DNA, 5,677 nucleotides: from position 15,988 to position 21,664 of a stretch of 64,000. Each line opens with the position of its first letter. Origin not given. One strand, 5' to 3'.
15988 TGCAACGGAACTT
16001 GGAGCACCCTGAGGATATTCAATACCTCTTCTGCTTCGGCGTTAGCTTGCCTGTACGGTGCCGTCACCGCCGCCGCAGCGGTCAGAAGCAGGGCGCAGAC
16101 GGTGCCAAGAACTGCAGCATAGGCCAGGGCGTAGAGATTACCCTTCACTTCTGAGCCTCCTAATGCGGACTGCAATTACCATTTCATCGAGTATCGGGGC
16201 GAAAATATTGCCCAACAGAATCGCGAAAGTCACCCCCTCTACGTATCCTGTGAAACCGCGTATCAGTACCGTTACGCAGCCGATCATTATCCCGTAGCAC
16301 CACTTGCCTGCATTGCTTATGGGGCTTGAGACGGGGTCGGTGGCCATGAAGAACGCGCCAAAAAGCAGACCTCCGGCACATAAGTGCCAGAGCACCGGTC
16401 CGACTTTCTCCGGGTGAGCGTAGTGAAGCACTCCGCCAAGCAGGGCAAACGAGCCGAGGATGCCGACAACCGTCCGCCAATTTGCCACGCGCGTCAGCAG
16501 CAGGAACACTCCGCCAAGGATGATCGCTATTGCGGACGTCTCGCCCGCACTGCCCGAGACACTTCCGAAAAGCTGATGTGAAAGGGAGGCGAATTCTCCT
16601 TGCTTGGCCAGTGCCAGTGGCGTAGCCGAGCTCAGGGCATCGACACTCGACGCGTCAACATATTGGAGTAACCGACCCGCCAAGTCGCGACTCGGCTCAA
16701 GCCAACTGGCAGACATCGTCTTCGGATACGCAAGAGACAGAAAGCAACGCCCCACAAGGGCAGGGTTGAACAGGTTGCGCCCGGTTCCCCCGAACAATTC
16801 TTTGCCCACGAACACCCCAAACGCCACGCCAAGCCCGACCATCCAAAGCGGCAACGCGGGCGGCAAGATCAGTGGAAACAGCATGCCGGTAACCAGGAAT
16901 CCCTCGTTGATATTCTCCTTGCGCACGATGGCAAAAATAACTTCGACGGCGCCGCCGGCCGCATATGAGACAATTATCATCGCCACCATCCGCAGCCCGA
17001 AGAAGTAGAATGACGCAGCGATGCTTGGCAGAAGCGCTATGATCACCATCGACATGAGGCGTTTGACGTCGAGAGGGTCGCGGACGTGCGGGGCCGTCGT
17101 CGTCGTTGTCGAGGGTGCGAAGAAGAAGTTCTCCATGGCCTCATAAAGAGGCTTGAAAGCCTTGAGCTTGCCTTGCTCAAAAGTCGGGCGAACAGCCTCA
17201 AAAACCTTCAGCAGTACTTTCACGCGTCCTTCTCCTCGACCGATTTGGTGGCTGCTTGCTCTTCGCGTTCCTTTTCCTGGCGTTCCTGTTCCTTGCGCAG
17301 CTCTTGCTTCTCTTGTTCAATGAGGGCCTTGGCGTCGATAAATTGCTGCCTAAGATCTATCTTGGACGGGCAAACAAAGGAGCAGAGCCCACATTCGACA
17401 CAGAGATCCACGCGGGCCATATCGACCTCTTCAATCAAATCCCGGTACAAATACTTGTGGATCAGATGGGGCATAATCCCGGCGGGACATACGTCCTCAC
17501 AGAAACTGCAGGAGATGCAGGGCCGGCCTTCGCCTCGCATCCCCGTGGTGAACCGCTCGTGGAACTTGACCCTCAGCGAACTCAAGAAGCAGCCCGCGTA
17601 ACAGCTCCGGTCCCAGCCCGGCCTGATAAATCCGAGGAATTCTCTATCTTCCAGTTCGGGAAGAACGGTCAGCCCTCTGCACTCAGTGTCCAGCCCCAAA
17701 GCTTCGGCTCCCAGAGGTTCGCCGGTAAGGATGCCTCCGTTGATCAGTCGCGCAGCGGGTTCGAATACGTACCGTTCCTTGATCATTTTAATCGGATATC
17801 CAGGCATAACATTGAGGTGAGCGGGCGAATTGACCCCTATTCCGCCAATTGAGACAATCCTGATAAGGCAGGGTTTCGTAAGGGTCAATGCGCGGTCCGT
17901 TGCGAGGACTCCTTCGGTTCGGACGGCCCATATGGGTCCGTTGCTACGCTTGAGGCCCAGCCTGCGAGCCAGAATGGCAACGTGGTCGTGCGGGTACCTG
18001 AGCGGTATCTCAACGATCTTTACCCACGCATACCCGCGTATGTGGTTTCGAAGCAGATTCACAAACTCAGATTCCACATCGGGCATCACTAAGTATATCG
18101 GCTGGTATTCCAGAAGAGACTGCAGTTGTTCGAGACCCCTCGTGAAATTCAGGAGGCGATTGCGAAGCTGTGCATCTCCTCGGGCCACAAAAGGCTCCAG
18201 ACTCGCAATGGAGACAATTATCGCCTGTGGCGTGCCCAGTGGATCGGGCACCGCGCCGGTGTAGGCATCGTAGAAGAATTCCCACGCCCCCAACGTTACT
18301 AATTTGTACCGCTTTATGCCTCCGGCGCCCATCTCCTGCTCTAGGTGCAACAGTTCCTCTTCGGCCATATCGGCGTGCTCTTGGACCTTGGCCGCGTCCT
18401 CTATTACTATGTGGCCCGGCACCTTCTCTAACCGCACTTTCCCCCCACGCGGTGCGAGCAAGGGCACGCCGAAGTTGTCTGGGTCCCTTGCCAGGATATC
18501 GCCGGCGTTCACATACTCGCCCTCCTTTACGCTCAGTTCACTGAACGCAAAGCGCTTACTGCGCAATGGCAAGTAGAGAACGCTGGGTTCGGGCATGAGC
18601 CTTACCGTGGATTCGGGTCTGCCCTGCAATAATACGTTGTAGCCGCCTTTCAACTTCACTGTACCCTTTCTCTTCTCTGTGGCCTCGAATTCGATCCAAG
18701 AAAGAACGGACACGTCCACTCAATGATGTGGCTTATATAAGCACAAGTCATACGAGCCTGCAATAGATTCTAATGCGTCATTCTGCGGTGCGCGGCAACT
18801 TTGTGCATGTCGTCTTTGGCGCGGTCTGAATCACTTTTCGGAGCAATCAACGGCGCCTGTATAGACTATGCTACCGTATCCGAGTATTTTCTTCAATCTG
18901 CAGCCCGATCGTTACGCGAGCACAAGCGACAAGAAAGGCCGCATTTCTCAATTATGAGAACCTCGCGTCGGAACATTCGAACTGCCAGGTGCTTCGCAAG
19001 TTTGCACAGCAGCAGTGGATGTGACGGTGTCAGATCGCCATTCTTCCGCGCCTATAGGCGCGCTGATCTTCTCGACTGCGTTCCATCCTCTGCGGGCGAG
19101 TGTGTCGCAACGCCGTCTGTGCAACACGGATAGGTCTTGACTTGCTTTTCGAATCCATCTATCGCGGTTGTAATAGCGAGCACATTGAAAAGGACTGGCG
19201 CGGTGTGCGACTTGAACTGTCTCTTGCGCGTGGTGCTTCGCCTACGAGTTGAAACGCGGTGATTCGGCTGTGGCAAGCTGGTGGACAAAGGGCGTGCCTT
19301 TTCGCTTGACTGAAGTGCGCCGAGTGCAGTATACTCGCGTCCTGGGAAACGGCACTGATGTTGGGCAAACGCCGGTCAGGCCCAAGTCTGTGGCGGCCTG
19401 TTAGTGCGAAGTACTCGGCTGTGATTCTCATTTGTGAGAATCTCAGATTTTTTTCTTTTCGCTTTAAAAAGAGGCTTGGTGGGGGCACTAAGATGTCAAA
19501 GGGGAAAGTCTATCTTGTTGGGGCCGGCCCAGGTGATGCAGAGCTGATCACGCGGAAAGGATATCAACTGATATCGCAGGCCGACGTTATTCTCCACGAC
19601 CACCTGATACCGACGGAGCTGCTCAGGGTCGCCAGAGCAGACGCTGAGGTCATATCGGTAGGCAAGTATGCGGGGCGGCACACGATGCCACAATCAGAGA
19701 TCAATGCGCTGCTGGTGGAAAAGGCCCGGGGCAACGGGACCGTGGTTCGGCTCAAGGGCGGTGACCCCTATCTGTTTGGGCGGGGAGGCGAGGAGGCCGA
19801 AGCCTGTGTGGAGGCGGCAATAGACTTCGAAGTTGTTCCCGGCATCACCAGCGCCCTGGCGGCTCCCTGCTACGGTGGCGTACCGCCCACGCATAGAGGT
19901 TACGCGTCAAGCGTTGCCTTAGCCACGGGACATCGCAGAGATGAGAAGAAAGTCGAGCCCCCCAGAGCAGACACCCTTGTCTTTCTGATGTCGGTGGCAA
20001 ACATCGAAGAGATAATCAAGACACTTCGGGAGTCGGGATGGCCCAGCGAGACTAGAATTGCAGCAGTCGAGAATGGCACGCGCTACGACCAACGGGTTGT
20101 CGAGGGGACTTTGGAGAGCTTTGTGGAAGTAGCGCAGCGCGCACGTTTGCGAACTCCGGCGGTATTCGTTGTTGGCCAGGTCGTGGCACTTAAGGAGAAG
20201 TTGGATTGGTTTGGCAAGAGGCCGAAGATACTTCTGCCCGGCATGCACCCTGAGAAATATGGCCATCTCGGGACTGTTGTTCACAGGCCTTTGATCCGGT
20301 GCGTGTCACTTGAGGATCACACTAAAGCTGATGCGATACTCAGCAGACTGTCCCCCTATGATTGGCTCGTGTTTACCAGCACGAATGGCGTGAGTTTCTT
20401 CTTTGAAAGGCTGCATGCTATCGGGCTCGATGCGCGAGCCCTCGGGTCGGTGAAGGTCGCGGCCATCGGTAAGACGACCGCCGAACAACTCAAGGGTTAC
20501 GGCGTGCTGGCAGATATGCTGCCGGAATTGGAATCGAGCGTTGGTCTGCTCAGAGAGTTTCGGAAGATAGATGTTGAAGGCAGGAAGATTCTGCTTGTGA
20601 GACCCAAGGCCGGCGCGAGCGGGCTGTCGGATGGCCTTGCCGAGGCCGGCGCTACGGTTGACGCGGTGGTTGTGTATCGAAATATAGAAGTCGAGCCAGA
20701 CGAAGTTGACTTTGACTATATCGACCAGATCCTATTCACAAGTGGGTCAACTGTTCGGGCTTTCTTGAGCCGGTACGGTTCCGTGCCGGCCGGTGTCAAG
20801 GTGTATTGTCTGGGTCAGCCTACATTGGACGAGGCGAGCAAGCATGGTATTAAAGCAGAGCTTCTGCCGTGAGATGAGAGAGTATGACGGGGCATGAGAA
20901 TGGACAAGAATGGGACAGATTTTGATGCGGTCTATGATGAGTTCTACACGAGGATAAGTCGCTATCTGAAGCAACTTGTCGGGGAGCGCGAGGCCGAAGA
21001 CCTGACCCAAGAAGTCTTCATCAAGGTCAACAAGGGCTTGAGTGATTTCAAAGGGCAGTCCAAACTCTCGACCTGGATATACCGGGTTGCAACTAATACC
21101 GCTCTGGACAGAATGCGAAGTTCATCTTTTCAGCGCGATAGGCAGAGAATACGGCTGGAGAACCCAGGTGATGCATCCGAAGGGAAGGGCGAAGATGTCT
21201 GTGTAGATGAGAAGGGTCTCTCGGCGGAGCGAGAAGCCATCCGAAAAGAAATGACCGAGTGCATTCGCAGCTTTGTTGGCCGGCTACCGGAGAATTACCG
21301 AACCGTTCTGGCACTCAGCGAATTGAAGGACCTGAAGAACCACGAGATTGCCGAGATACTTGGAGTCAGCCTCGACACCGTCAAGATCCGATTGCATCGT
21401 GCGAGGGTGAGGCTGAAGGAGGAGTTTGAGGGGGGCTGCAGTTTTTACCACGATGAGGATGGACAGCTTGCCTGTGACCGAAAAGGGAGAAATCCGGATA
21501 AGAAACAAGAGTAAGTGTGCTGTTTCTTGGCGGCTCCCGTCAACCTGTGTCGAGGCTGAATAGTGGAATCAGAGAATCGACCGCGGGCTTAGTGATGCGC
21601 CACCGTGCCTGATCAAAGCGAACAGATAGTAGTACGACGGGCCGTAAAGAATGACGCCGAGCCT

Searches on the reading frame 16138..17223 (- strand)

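Call 40: search_protein_families(library=ncbifam, proteins=[window:16138-17223:-], max_evalue=1e-10)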
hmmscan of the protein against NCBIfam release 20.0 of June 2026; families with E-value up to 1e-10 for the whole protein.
window:16138-17223:- (361 aa): 6 families
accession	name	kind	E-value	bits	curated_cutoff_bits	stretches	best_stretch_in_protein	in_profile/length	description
NF003756.0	PRK05349.1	equivalog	8.8e-109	364.1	414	2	79-356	121-399/406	NADH:ubiquinone reductase (Na(+)-transporting) subunit B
TIGR01937.1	nqrB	equivalog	3.1e-102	342.5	349.9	2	76-356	117-412/413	NADH:ubiquinone reductase (Na(+)-transporting) subunit B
NF002181.0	PRK01024.1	equivalog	6.4e-86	289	792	3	79-175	121-218/503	Na(+)-transporting NADH-quinone reductase subunit B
TIGR01946.1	rnfD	subfamily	3.3e-78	263.3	207.05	1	44-348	1-319/327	RnfABCDGE type electron transport complex subunit D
NF002011.0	PRK00816.1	equivalog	1.8e-61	208.2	415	2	192-348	178-341/352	electron transport complex subunit RsxD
NF041838.1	rnfD_Methano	equivalog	9.7e-48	163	400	2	40-175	4-142/285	Rnf electron transport complex subunit RnfD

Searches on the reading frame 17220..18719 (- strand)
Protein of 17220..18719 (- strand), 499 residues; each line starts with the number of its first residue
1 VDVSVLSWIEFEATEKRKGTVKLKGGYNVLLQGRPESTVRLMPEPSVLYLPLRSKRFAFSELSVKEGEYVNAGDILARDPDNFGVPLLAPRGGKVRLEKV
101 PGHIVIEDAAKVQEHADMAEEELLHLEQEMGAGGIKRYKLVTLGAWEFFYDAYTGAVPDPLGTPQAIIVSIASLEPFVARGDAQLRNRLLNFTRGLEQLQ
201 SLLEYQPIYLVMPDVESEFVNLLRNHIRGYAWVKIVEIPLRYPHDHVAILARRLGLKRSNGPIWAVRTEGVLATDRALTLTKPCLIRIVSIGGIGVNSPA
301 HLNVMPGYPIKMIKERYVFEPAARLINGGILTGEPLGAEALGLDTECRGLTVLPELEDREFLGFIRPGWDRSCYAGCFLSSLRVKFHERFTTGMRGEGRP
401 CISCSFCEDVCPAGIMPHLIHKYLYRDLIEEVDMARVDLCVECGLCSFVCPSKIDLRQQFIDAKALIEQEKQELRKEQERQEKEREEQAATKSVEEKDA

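Call 40: search_protein_families(library=ncbifam, proteins=[window:17220-18719:-], max_evalue=1e-10)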
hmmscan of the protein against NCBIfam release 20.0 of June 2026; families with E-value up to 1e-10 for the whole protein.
window:17220-18719:- (499 aa): 7 families
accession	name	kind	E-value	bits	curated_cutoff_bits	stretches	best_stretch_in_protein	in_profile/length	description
NF003761.0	PRK05352.1-4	equivalog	1.1e-53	182.6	450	1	20-470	4-447/449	Na(+)-translocating NADH-quinone reductase subunit A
NF003454.1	PRK05035.1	equivalog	1e-34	120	345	2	395-497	363-463/556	electron transport complex subunit RsxC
TIGR01936.1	nqrA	equivalog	1.3e-33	116.6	321.05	1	22-470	2-445/446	NADH:ubiquinone reductase (Na(+)-transporting) subunit A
TIGR01945.1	rnfC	subfamily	1e-32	113.3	245.95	2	397-470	361-434/435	RnfABCDGE type electron transport complex subunit C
NF003759.0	PRK05352.1-2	equivalog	7.4e-32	110.6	505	1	22-470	3-446/447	Na(+)-translocating NADH-quinone reductase subunit A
NF003762.0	PRK05352.1-5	equivalog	9.8e-16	57.4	819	1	62-469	43-442/444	Na(+)-translocating NADH-quinone reductase subunit A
NF041837.1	rnfC_Methano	equivalog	1.3e-14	53.9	650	1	395-478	354-437/438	Rnf electron transport complex subunit RnfC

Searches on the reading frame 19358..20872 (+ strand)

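Call 88: search_protein_families(library=pfam, proteins=[window:19358-20872:+], max_evalue=0.00001)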
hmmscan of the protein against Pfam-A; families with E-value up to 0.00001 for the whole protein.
window:19358-20872:+ (504 aa): 2 families
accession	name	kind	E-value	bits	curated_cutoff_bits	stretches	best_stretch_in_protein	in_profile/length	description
PF00590.25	TP_methylase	-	8.6e-53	179.9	27.8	1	50-254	1-210/212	Tetrapyrrole (Corrin/Porphyrin) Methylases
PF02602.20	HEM4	-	1.5e-45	155.6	27.5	1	305-502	12-219/231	Uroporphyrinogen-III synthase HemD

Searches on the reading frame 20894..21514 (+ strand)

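Call 88: search_protein_families(library=pfam, proteins=[window:20894-21514:+], max_evalue=0.00001)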
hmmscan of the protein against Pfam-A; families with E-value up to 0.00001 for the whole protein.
window:20894-21514:+ (206 aa): 4 families
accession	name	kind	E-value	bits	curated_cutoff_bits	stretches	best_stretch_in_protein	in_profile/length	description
PF08281.18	Sigma70_r4_2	-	9.6e-16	57.6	25.7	1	122-174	2-54/54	Sigma-70, region 4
PF04542.20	Sigma70_r2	-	6.2e-15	55.2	24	1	14-77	2-68/71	Sigma-70 region 2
PF04545.22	Sigma70_r4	-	2.5e-09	37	24.1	1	130-176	4-50/50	Sigma-70, region 4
PF07638.17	Sigma70_ECF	-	1.2e-08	35.5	21.1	1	10-178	23-183/185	ECF sigma factor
